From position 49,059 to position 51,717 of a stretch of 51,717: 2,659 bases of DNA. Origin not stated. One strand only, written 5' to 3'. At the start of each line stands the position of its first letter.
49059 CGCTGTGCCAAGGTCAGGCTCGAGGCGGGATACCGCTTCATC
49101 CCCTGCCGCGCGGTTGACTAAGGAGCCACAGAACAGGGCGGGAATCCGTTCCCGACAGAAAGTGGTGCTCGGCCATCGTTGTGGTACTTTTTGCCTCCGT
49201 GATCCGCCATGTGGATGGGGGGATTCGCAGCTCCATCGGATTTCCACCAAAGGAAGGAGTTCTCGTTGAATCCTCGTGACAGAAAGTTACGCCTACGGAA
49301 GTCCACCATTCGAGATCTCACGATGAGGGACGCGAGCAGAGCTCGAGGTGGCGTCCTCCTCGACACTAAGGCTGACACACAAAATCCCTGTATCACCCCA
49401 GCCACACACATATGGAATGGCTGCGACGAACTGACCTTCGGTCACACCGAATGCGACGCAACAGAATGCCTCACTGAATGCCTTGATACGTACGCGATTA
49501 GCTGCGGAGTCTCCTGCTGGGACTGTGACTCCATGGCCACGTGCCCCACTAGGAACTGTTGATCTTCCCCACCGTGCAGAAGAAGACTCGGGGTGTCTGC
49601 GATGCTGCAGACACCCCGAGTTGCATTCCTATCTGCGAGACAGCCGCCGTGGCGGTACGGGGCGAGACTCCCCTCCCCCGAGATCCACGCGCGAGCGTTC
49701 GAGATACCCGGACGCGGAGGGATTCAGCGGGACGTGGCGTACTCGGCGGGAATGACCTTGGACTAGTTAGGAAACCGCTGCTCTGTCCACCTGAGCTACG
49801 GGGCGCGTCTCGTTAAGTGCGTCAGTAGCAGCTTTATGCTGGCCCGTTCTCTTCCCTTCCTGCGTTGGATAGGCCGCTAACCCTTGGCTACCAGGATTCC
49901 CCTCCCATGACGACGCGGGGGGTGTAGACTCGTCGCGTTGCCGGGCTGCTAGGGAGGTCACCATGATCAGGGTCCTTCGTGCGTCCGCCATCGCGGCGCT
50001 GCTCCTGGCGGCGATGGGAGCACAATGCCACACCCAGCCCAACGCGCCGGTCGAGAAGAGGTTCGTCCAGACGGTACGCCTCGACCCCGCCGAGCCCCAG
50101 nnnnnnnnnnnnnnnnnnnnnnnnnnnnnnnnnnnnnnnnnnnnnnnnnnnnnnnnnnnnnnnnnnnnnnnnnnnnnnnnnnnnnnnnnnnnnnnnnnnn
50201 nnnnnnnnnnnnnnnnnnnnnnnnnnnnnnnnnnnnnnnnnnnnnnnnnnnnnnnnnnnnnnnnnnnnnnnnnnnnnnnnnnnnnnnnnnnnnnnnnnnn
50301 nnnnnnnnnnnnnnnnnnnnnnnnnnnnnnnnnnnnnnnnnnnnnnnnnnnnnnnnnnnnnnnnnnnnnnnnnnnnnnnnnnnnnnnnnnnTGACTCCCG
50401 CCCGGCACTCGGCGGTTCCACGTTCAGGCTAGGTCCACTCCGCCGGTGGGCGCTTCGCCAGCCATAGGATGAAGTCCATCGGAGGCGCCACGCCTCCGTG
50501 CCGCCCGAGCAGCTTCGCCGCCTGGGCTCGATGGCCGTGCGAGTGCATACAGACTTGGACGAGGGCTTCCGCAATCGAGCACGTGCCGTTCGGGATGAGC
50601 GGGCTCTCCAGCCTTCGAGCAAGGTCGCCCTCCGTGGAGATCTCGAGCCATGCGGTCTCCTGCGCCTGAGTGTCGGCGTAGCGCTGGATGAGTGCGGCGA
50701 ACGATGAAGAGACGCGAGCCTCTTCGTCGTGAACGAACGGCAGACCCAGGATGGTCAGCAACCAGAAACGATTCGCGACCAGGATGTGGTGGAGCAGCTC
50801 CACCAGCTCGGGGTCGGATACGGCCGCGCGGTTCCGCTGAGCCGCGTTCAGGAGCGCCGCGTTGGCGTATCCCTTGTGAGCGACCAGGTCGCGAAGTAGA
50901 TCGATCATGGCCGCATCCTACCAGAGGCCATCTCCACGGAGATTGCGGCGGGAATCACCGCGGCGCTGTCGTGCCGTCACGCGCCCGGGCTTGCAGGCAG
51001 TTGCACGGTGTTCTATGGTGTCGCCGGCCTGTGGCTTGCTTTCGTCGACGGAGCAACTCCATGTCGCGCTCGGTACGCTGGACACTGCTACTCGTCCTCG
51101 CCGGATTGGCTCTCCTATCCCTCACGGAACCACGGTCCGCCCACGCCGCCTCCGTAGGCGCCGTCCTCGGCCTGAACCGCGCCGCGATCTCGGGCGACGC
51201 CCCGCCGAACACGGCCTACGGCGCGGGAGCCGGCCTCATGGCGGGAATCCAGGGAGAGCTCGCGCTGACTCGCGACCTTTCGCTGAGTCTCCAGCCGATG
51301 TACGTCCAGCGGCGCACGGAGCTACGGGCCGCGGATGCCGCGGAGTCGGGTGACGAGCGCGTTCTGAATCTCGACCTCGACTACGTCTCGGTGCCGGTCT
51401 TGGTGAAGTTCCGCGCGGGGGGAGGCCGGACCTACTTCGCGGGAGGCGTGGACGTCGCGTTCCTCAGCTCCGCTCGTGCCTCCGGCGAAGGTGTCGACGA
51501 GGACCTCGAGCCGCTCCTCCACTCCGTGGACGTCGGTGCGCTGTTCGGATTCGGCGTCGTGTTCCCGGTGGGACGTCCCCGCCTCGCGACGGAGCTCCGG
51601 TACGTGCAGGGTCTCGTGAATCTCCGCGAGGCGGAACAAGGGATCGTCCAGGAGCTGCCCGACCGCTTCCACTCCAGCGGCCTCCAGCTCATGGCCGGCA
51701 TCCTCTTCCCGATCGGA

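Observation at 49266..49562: Orphan 98-aa peptide with a double-glycine-type leader and a 10-Cys, Thr-rich core: a candidate RiPP or bacteriocin precursor without a nearby maturase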

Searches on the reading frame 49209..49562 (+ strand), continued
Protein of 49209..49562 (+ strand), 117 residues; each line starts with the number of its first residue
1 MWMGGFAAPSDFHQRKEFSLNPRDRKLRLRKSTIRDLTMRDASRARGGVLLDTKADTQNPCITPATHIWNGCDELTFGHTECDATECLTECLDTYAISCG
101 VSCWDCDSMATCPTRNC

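Call 70: search_protein_families(library=ncbifam, proteins=[L016:5734-6693:+, L016:6703-7227:+, L016:7325-7612:-, L016:3329-4690:+, L016:429-3329:+, L016:11529-12632:+, L010:1102-2325:+, L011:2562-2858:+, L011:2946-3716:-], max_evalue=0.01)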
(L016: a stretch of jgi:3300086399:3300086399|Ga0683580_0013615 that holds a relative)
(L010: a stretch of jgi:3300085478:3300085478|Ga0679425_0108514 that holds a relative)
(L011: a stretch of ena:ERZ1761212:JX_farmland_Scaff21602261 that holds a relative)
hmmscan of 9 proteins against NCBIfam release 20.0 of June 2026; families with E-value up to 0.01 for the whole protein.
L016:5734-6693:+ (320 aa): 0 families

L016:6703-7227:+ (175 aa): 0 families

L016:7325-7612:- (95 aa): 0 families

L016:3329-4690:+ (454 aa): 6 families
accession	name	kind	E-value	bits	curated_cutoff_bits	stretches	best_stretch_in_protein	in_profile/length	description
TIGR03921.1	T7SS_mycosin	equivalog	3.8e-27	95.3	278.75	1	171-447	3-284/353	type VII secretion-associated serine protease mycosin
NF049966.1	QH_SP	equivalog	1e-23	83.8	165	1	239-407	37-191/219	subtilisin-like serine protease QhpE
NF033595.1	denti_PrtP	equivalog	7.2e-16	57.9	300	1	293-432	342-484/606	dentilisin complex serine proteinase subunit PrtP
TIGR03895.1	protease_PatA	subfamily_domain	5.7e-15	55.1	421.05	1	270-432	38-206/606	PatA/PatG family cyanobactin maturation protease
NF040553.1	SGO_0316_fam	subfamily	4.1e-05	21.4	1400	0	224-329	358-464/1486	SGO_0316/SGO_0317 family LPXTG-anchored serine peptidase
NF040809.1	germ_prot_CspBA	exception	0.0021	15.7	1250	0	167-266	70-180/1099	bifunctional germination protease/germinant receptor pseudoprotease CspBA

L016:429-3329:+ (967 aa): 4 families
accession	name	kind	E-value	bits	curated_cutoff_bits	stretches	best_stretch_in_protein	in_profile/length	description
NF053617.1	SARPRegAfsRStmc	equivalog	9.7e-15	53.6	1430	2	223-447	714-936/986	SARP-family global regulator AfsR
NF041717.1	HaaA_phane_TPR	equivalog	2.9e-06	25.7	1125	1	185-429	616-854/882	cyclophane-containing RiPP biosynthesis TPR protein HaaT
NF053520.1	HK_Porph_FimS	equivalog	3.2e-05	22.4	600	1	176-295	132-251/618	sensor histidine kinase FimS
NF040959.1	MamA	equivalog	0.0087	15.5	200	0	293-357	137-202/204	magnetosome protein MamA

L016:11529-12632:+ (368 aa): 0 families

L010:1102-2325:+ (408 aa): 3 families
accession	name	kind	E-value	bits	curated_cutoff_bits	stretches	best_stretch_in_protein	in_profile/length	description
NF038150.1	lanthi_synth_IV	equivalog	1.5e-30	106.3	650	1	40-400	506-849/851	class IV lanthionine synthetase LanL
TIGR03897.1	lanti_2_LanM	subfamily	1.9e-24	85.5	304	1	37-392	589-928/932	type 2 lanthipeptide synthetase LanM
NF038151.1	lanthi_synth_III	equivalog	1.8e-20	73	575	2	267-393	607-733/833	class III lanthionine synthetase LanKC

L011:2562-2858:+ (99 aa): 0 families

L011:2946-3716:- (256 aa): 5 families
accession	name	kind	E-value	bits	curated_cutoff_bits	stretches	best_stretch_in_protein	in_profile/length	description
TIGR02168.1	SMC_prok_B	equivalog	6.2e-05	20.9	567.35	1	110-243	653-786/1181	chromosome segregation protein SMC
NF045487.1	ASRP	equivalog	0.0005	18.8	300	1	114-244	347-473/593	archaea-specific SMC-related protein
TIGR02169.1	SMC_prok_A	equivalog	0.0012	16.6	729.4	1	111-237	791-921/1165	chromosome segregation protein SMC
NF047515.1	SpiroCoCo_C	equivalog_domain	0.0061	15.8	125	0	135-223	164-249/313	SpiroCoCo family coiled-coil protein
NF003034.1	PRK03918.1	equivalog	0.0073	14.3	700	1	123-242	194-356/878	DNA double-strand break repair ATPase Rad50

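Call 80: search_protein_families(library=phrogs, proteins=[window:49266-49559:+, L003:713-997:+], max_evalue=0.01)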
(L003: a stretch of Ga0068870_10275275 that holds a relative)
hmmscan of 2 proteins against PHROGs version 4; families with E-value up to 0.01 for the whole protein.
window:49266-49559:+ (98 aa): 0 families

L003:713-997:+ (95 aa): 4 families
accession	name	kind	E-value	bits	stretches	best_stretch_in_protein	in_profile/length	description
phrog_1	-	integration and excision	8.6e-12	46.1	1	6-67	388-449/611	integrase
phrog_216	-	integration and excision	5.9e-09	36.4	1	9-54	180-226/301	integrase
phrog_7269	-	integration and excision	9.5e-06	26.5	1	11-51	28-68/89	integrase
phrog_23271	-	unknown function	0.0048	17.8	1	13-54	11-52/67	-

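Call 89: predict_structure(alignment_id=A4)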
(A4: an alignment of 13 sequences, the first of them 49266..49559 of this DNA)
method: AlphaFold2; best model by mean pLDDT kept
length: 98 residues; sequences in the alignment: 13
mean_pLDDT: 44.0   pTM: 0.14
mean pLDDT of the five models: 44.0, 41.9, 40.9, 39.6, 37.8
residues with pLDDT >= 90: 0; 70-90: 0; 50-70: 27; < 50: 71
segments of 3 or more residues with pLDDT < 50: 28-31, 36-98
pLDDT, mean of each block of 10 residues (from residue 1): 55 55 51 47 42 38 37 38 38 36
secondary structure, 60 per line:
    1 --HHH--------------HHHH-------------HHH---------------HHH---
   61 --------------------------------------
elements in order: H20-23
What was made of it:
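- AlphaFold2 gives no confident fold (pLDDT 44, call 89).
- Tried and rejected: I ran no fold search on it (call 89).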

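Call 90: search_solved_structures(query=A2, max_evalue=10)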
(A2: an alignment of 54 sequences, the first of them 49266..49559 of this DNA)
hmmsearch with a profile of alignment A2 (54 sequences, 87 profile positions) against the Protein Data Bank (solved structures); distinct sequences matched with E-value up to 10: 0.
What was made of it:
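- Tried and rejected: A PDB profile search gave no hit (call 90).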

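Call 91: search_protein_families(library=ncbifam, alignment_id=A2, max_evalue=10)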
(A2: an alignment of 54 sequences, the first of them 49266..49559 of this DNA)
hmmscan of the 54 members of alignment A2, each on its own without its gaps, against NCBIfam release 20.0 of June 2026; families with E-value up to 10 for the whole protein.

A. member 1, window:49266-49559:+ (98 aa): 0 families

B. families by the number of members that match (of 54 scanned): 12 families
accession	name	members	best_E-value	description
NF038153.1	lant_leader_L1a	26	0.00019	class I lanthipeptide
NF038158.1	lant_leader_L1b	2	0.055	class I lanthipeptide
TIGR04114.1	tSAM_targ_Cxxx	2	0.09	Cys-rich repeat-containing protein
TIGR04117.1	Syntroph_Cxxx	2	0.24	Cys-Xaa-Xaa-Xaa repeat radical SAM target protein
NF047830.1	lanti_ElxA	1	0.018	epilancin family lantibiotic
NF000427.2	blaCAU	1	0.062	CAU/MBL1b family subclass B3 metallo-beta-lactamase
TIGR00564.1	trpE_most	1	0.075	anthranilate synthase component I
TIGR04411.1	T2SS_GspN_Lepto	1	0.09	type II secretion system protein GspN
NF038108.1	RiPP_NF038108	1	0.99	Cys-every-fifth RiPP peptide CefA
TIGR00384.1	dhsB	1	4.1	succinate dehydrogenase and fumarate reductase iron-sulfur protein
NF033431.1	cinnamycin_RiPP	1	7.9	cinnamycin family lantibiotic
NF010872.0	PRK14279.1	1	8.6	molecular chaperone DnaJ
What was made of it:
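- A few members give weak hits to Cys-repeat rSAM target models (TIGR04114 and TIGR04117, E 0.09-0.24; call 91).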

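Call 92: search_protein_families(library=ncbifam, proteins=[P0001, P0002, P0003, P0024, P0035, P0055, P0047, P0018, P0019], max_evalue=10)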
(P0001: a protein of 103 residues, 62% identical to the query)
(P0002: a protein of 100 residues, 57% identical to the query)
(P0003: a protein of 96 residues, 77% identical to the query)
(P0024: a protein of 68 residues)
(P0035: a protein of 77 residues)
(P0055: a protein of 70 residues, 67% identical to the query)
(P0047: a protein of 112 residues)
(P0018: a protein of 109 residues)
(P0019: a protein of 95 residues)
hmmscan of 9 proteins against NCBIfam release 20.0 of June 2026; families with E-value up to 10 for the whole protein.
P0001 (103 aa): 0 families

P0002 (100 aa): 0 families

P0003 (96 aa): 1 family
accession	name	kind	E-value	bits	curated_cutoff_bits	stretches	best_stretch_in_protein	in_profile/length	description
NF038153.1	lant_leader_L1a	domain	0.015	15.4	22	1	5-29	8-32/32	class I lanthipeptide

P0024 (68 aa): 1 family
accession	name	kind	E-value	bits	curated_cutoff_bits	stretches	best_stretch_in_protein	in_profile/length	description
NF038153.1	lant_leader_L1a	domain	0.0027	17.8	22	1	5-29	8-32/32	class I lanthipeptide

P0035 (77 aa): 1 family
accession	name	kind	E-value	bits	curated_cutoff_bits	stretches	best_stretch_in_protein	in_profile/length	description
NF038153.1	lant_leader_L1a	domain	0.0019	18.3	22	1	5-29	8-32/32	class I lanthipeptide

P0055 (70 aa): 1 family
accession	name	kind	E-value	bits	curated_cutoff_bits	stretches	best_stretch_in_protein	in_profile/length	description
NF038153.1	lant_leader_L1a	domain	0.0012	19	22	1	5-29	8-32/32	class I lanthipeptide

P0047 (112 aa): 1 family
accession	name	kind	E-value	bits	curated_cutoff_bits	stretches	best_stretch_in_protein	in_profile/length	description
NF038153.1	lant_leader_L1a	domain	0.0094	16.1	22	1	6-29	9-32/32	class I lanthipeptide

P0018 (109 aa): 0 families

P0019 (95 aa): 3 families
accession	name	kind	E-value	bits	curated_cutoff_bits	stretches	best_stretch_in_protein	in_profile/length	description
NF038153.1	lant_leader_L1a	domain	0.00019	21.5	22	1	5-29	8-32/32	class I lanthipeptide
TIGR04117.1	Syntroph_Cxxx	paralog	0.56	10.3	50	1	51-88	61-97/98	Cys-Xaa-Xaa-Xaa repeat radical SAM target protein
TIGR04114.1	tSAM_targ_Cxxx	repeat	4.2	8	20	1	51-68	1-17/18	Cys-rich repeat-containing protein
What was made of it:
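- On NCBIfam NF038153 lant_leader_L1a (class I lanthipeptide leader domain): Twenty-six of 54 family members hit, all below the cut-off (best 21.5 bits, E 1.9e-4; calls 91-92).
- NF038153 lant_leader_L1a hits 26 of 54 members, always aligned so that the model ends at the GG (calls 91, 92). The leader aligns to a lanthipeptide-specific leader model (calls 91-92).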

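Call 95: search_protein_families(library=ncbifam, proteins=[P0045, P0052, P0021, P0014, P0056, P0005], max_evalue=10)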
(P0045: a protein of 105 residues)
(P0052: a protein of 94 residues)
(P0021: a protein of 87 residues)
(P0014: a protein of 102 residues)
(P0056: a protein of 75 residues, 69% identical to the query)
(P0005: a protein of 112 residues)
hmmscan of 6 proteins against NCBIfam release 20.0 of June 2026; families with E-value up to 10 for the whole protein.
P0045 (105 aa): 1 family
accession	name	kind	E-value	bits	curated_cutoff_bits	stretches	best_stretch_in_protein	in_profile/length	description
NF000427.2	blaCAU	exception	0.062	12.6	500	1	34-86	137-189/262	CAU/MBL1b family subclass B3 metallo-beta-lactamase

P0052 (94 aa): 0 families

P0021 (87 aa): 1 family
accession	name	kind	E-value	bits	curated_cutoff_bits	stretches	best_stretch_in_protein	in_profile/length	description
TIGR04117.1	Syntroph_Cxxx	paralog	0.24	11.5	50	1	45-82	56-90/98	Cys-Xaa-Xaa-Xaa repeat radical SAM target protein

P0014 (102 aa): 1 family
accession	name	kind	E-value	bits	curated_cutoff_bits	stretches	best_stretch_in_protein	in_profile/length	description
NF038108.1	RiPP_NF038108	subfamily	0.99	9.4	30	1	42-96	10-60/65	Cys-every-fifth RiPP peptide CefA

P0056 (75 aa): 2 families
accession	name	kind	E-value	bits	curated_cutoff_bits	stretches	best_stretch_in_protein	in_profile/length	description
NF038153.1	lant_leader_L1a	domain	0.036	14.2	22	1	5-29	8-32/32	class I lanthipeptide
TIGR04117.1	Syntroph_Cxxx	paralog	1.3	9.1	50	1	42-74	63-95/98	Cys-Xaa-Xaa-Xaa repeat radical SAM target protein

P0005 (112 aa): 1 family
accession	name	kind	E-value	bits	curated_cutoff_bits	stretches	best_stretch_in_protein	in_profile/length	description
NF038153.1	lant_leader_L1a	domain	0.24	11.6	22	1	20-44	8-32/32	class I lanthipeptide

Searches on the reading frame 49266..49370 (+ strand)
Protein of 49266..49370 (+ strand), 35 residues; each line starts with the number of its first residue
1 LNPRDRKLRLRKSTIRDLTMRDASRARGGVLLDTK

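Call 51: find_related_loci(query=A3, collection=genome_contigs, flank=10000)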
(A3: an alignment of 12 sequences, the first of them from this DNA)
Query A3 (29 aa) in genome_contigs; peptide patterns used: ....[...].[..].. (x = any residue, [..] = any of these).
38 stretches matched a pattern; 1 encode a relative of the query (tblastn E <= 1e-3); 1 distinct loci.
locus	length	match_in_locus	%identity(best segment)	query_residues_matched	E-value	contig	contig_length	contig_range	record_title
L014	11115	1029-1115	62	1-29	5e-9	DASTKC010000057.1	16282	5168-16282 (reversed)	MAG TPA_asm: Candidatus Eisenbacteria bacterium isolate SMAG_U1922 k141_1697275, whole genome shotgun sequence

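Call 88: find_related_loci(query=A3, collection=viral_contigs, flank=10000)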
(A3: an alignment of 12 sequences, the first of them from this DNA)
Query A3 (29 aa) in viral_contigs; peptide patterns used: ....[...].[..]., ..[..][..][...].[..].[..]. (x = any residue, [..] = any of these).
12 stretches matched a pattern, but none encodes a relative of the query by tblastn (E <= 1e-3).
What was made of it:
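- Tried and rejected: The IMG/VR viral contigs hold no family member (call 88).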

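Call 92: search_protein_families(library=ncbifam, proteins=[window:49266-49370:+], max_evalue=10)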
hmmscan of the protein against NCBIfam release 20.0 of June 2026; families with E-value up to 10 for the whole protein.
seq(35 aa): 1 family
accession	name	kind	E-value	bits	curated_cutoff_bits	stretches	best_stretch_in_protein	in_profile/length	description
NF038153.1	lant_leader_L1a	domain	0.11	12.7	22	1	5-29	8-32/32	class I lanthipeptide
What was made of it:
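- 49266..49352 (+): Leader peptide, 29 codons: M(TTG)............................. It carries the LxLxKx5L motif (L8, L10, K12, L18) and ends in GG. Leu is at -12, Asp at -8, Ala at -7 and Ala at -4. The NF038153 alignment runs from residues 5-29 to model positions 8-32 of 32 (call 92).
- On NCBIfam NF038153 lant_leader_L1a (class I lanthipeptide leader domain): The leader alone scores 12.7 bits, E 0.11, residues 5-29 against model positions 8-32 of 32 (call 92).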

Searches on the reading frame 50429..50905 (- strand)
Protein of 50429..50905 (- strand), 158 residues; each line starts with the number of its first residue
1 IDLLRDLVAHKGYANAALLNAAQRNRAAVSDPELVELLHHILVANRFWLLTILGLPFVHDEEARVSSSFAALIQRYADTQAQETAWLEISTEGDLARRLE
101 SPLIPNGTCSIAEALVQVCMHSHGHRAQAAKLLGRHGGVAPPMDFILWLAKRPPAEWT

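Call 17: search_protein_families(library=pfam, proteins=[window:50429-50905:-], max_evalue=0.01)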
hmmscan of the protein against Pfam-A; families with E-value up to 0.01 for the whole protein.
window:50429-50905:- (158 aa): 2 families
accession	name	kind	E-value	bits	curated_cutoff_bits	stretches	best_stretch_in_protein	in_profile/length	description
PF12867.12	DinB_2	-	5.9e-10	40.1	24.8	1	34-129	32-128/128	DinB superfamily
PF05163.17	DinB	-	0.0025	18.2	23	1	34-145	42-154/165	DinB family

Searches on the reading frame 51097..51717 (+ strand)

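Call 28: search_protein_families(library=pfam, proteins=[window:51097-51717:+], max_evalue=0.001)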
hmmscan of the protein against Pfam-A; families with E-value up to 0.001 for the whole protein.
window:51097-51717:+ (207 aa): 1 family
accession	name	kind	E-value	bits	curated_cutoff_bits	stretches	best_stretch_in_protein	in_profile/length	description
PF13568.12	OMP_b-brl_2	-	9.8e-18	65.3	27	1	16-176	7-173/175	Outer membrane protein beta-barrel domain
